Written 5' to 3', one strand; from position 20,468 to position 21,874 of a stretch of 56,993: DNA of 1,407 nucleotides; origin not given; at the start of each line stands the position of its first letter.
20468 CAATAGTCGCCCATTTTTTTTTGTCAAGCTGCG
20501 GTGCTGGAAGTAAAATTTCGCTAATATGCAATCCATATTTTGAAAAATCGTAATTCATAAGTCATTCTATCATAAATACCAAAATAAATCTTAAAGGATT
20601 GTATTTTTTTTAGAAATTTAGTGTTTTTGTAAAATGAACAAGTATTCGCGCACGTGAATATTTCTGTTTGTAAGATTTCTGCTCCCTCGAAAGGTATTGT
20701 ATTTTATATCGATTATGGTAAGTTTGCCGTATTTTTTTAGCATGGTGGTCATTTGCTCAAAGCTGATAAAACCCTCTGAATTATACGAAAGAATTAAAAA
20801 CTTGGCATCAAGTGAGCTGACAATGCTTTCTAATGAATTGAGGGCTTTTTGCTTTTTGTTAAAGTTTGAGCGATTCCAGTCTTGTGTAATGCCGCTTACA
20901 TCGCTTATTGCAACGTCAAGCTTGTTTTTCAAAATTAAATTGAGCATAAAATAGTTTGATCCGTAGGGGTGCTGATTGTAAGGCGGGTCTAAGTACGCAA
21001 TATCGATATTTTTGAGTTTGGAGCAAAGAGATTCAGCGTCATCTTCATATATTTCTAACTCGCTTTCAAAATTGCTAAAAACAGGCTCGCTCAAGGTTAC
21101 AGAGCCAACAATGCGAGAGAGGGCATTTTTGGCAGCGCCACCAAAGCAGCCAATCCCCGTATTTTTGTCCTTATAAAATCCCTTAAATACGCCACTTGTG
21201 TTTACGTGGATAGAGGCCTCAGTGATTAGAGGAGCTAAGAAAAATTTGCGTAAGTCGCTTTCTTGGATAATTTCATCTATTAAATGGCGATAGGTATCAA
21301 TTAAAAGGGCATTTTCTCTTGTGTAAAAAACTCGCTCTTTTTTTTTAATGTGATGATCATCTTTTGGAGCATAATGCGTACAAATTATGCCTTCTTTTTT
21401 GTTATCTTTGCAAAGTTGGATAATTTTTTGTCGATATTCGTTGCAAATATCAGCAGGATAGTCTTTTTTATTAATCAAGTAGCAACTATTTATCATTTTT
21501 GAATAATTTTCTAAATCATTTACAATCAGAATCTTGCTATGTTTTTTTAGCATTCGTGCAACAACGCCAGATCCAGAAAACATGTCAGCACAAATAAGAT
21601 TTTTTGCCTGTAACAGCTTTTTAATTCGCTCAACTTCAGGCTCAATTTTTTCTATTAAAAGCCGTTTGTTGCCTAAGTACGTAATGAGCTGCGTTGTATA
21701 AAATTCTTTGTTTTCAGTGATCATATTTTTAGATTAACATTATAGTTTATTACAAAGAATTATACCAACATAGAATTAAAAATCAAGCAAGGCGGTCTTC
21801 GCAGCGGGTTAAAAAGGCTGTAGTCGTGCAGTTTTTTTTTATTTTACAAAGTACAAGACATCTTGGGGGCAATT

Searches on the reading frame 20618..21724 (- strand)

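Call 8: search_protein_families(library=pfam, proteins=[window:20618-21724:-], max_evalue=0.00001)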
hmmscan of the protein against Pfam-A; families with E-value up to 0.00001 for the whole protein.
window:20618-21724:- (368 aa): 1 family
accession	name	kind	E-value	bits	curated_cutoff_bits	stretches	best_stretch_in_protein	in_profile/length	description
PF02086.21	MethyltransfD12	-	2.7e-16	60.5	22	1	16-328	1-253/253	D12 class N6 adenine-specific DNA methyltransferase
